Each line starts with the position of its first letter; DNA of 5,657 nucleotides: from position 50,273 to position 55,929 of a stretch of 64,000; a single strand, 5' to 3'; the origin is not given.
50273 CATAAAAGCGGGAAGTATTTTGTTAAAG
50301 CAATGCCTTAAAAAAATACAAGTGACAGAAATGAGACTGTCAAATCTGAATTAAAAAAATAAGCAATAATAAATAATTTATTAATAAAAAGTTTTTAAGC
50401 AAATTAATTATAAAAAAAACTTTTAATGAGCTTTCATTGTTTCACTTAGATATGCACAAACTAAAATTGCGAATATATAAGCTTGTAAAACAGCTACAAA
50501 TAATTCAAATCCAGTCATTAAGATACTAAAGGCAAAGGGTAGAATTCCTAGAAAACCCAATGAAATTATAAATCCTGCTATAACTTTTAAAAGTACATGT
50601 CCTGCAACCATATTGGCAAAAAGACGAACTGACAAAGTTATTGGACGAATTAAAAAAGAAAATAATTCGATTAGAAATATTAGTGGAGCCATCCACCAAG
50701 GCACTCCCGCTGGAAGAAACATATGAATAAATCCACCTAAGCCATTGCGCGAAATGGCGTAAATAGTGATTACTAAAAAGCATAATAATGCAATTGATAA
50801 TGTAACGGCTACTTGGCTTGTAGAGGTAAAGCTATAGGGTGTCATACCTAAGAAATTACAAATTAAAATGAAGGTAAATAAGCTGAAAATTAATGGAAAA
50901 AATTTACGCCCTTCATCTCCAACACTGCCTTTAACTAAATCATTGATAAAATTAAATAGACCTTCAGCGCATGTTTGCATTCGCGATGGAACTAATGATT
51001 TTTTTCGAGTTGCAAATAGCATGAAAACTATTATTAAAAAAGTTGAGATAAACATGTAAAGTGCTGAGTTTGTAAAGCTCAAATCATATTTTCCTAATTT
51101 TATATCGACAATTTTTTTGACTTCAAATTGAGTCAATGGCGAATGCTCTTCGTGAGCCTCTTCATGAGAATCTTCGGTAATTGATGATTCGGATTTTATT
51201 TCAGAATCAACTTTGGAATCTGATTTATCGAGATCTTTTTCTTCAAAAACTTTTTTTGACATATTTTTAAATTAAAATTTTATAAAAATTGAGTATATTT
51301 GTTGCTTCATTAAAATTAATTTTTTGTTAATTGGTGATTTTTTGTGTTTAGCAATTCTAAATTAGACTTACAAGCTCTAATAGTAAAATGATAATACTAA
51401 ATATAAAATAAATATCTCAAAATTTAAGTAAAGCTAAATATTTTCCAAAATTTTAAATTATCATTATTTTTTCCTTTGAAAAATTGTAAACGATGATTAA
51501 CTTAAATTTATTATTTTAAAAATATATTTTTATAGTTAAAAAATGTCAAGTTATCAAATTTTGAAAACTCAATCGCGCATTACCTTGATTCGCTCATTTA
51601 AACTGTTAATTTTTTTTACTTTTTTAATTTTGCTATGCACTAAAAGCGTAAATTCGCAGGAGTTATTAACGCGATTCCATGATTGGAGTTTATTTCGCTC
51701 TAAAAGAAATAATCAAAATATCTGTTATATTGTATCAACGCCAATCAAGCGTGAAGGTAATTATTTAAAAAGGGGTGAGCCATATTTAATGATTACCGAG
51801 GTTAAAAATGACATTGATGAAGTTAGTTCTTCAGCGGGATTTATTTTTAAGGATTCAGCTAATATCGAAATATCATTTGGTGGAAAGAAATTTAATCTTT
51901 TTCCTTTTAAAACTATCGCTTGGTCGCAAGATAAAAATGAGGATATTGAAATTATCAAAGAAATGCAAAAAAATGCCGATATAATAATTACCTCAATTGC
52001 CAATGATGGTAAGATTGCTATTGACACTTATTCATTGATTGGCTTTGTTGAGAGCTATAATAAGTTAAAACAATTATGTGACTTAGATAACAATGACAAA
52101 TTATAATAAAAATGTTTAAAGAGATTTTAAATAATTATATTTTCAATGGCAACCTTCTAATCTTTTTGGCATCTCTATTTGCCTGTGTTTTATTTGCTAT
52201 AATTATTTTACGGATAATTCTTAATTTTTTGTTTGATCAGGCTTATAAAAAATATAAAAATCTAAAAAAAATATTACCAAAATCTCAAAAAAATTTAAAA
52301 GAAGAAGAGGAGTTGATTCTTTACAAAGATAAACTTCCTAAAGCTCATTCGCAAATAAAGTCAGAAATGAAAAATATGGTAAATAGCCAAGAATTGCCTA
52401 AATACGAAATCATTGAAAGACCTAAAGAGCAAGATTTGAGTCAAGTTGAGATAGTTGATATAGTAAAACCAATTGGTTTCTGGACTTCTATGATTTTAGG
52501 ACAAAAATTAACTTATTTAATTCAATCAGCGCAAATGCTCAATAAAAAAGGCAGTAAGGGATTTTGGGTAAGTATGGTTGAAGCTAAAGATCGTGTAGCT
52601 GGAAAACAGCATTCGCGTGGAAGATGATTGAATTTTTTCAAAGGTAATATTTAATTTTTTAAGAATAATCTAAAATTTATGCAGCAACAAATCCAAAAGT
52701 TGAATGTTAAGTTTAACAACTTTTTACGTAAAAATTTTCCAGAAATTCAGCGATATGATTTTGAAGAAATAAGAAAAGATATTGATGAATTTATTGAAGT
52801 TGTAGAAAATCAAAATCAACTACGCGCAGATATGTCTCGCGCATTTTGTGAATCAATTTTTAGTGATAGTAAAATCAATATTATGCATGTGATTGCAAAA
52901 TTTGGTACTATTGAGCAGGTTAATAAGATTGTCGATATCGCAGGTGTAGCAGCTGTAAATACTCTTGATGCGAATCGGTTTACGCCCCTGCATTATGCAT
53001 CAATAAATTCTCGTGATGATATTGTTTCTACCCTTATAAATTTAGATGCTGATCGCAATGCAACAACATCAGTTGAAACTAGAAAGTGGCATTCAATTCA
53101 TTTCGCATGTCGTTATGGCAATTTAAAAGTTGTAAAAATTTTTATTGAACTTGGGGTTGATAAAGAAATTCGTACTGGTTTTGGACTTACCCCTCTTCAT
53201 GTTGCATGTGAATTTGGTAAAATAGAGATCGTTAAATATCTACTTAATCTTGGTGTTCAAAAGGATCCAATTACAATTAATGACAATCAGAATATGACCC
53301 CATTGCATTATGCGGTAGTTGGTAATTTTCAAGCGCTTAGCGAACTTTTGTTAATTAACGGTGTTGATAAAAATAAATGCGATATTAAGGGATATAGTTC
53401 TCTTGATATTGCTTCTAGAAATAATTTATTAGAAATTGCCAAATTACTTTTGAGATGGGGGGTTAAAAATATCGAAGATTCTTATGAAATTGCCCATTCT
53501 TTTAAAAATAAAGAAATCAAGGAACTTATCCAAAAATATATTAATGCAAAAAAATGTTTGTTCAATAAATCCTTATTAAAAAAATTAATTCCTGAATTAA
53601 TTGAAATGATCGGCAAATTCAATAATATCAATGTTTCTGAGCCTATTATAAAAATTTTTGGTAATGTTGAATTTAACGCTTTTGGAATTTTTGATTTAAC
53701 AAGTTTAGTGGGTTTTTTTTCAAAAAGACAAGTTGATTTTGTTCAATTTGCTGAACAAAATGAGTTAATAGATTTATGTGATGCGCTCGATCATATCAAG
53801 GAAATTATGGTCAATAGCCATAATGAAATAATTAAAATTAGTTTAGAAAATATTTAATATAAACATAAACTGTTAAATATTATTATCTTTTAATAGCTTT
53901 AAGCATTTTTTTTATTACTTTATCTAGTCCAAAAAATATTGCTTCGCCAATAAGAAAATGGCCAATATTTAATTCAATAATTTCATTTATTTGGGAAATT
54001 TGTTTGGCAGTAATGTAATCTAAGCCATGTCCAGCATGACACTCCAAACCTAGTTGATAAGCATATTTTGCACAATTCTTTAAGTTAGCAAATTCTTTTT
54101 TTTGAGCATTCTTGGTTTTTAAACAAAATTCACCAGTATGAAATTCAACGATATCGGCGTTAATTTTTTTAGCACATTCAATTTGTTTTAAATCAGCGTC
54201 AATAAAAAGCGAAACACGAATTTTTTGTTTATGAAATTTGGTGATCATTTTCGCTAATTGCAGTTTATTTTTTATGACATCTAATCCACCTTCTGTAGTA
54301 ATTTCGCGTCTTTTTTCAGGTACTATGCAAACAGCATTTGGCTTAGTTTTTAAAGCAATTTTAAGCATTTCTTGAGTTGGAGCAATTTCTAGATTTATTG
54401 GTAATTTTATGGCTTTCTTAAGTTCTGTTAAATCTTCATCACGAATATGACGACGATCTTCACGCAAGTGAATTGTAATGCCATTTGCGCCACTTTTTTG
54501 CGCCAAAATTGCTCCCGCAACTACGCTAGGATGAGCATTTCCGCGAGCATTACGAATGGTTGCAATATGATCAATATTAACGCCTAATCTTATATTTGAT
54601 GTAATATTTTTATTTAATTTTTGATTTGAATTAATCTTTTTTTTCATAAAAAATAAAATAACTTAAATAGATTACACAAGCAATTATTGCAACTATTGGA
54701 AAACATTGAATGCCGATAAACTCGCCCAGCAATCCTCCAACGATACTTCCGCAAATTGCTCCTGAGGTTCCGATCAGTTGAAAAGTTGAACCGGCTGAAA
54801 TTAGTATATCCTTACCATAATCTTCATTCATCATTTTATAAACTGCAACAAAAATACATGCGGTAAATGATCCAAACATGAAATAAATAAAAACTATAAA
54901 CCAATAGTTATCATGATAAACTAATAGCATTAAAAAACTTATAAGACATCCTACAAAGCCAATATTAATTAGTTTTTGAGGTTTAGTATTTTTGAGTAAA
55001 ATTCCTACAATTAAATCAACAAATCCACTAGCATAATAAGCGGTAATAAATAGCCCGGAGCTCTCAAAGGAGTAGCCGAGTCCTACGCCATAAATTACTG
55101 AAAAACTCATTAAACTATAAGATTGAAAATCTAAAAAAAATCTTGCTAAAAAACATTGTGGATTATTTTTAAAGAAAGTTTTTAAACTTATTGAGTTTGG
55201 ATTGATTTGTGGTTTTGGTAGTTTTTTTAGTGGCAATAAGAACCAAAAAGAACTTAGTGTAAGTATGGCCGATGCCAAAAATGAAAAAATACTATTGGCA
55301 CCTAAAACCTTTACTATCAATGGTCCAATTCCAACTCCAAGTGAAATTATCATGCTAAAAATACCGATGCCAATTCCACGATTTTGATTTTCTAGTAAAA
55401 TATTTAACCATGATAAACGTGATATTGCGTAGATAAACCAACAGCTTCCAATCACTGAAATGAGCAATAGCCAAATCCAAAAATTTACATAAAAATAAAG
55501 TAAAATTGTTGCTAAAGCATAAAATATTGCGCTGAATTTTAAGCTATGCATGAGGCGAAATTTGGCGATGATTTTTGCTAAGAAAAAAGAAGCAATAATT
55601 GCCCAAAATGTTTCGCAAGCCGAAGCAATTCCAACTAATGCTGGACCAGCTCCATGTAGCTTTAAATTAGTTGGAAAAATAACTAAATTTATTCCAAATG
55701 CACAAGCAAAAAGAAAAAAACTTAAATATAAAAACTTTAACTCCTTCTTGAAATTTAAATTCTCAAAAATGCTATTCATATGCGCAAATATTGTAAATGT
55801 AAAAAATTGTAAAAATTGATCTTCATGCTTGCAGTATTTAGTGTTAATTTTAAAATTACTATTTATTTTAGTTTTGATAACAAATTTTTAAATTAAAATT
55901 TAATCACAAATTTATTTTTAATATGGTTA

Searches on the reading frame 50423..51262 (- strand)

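Call 53: search_protein_families(library=pfam, proteins=[window:50423-51262:-], max_evalue=0.0001)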
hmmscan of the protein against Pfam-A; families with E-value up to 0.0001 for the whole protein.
window:50423-51262:- (279 aa): 1 family
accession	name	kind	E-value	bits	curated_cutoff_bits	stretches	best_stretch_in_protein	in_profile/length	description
PF00119.25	ATP-synt_A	-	9.3e-66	222.2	33.9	1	68-273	2-217/217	ATP synthase A chain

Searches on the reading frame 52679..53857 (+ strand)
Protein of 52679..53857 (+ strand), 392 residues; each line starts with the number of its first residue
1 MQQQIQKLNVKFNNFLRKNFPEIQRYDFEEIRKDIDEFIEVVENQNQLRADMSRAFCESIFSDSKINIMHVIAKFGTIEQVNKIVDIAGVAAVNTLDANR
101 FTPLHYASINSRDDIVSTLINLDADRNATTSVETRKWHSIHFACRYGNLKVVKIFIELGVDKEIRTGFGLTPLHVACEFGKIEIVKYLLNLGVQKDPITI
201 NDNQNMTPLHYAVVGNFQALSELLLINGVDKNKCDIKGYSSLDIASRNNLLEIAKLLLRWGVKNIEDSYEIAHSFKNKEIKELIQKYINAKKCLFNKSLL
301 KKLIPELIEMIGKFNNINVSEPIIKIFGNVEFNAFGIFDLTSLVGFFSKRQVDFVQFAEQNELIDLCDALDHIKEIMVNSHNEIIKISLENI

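Call 53: search_protein_families(library=pfam, proteins=[window:52679-53857:+], max_evalue=0.0001)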
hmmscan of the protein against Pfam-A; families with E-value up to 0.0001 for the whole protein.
window:52679-53857:+ (392 aa): 6 families
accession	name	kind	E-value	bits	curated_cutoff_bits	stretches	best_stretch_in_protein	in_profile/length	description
PF12796.13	Ank_2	-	6.2e-33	113.7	27.3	3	140-233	1-88/90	Ankyrin repeats (3 copies)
PF00023.36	Ank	-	9.9e-30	101.4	21.1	1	169-193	2-26/33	Ankyrin repeat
PF13606.12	Ank_3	-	8.5e-27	90.3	22.3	1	169-193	2-26/30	Ankyrin repeat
PF13857.12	Ank_5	-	2.9e-22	78.9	27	2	165-212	12-56/56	Ankyrin repeats (many copies)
PF13637.12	Ank_4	-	2.5e-21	75.7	22.7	2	140-189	1-50/50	Ankyrin repeats (many copies)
PF24521.3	Ank_KRIT1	-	6.8e-08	32.8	80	0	172-248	49-128/149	KRIT1 ankyrin-repeats domain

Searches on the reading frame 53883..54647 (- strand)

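Call 53: search_protein_families(library=pfam, proteins=[window:53883-54647:-], max_evalue=0.0001)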
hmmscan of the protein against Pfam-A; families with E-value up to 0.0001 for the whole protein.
window:53883-54647:- (254 aa): 1 family
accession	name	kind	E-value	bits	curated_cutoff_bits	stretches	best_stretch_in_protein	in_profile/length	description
PF03740.19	PdxJ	-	1.8e-95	319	24.5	1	20-252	1-234/234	Pyridoxal phosphate biosynthesis protein PdxJ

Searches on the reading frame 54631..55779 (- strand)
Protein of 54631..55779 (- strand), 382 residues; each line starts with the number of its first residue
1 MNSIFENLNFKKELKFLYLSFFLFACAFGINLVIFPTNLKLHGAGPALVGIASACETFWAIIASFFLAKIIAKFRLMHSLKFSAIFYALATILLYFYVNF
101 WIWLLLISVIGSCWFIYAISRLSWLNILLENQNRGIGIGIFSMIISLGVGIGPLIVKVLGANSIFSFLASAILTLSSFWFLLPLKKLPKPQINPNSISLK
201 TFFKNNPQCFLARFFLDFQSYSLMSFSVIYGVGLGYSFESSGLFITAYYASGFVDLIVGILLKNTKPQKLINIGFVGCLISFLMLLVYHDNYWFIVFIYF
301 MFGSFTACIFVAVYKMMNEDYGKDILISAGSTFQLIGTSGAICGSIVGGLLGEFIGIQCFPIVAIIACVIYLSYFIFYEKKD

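Call 53: search_protein_families(library=pfam, proteins=[window:54631-55779:-], max_evalue=0.0001)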
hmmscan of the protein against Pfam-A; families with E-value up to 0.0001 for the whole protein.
window:54631-55779:- (382 aa): 1 family
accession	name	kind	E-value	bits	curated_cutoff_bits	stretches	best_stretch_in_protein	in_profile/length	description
PF07690.21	MFS_1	-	3.2e-29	102.4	33.4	2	17-321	1-323/347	Major Facilitator Superfamily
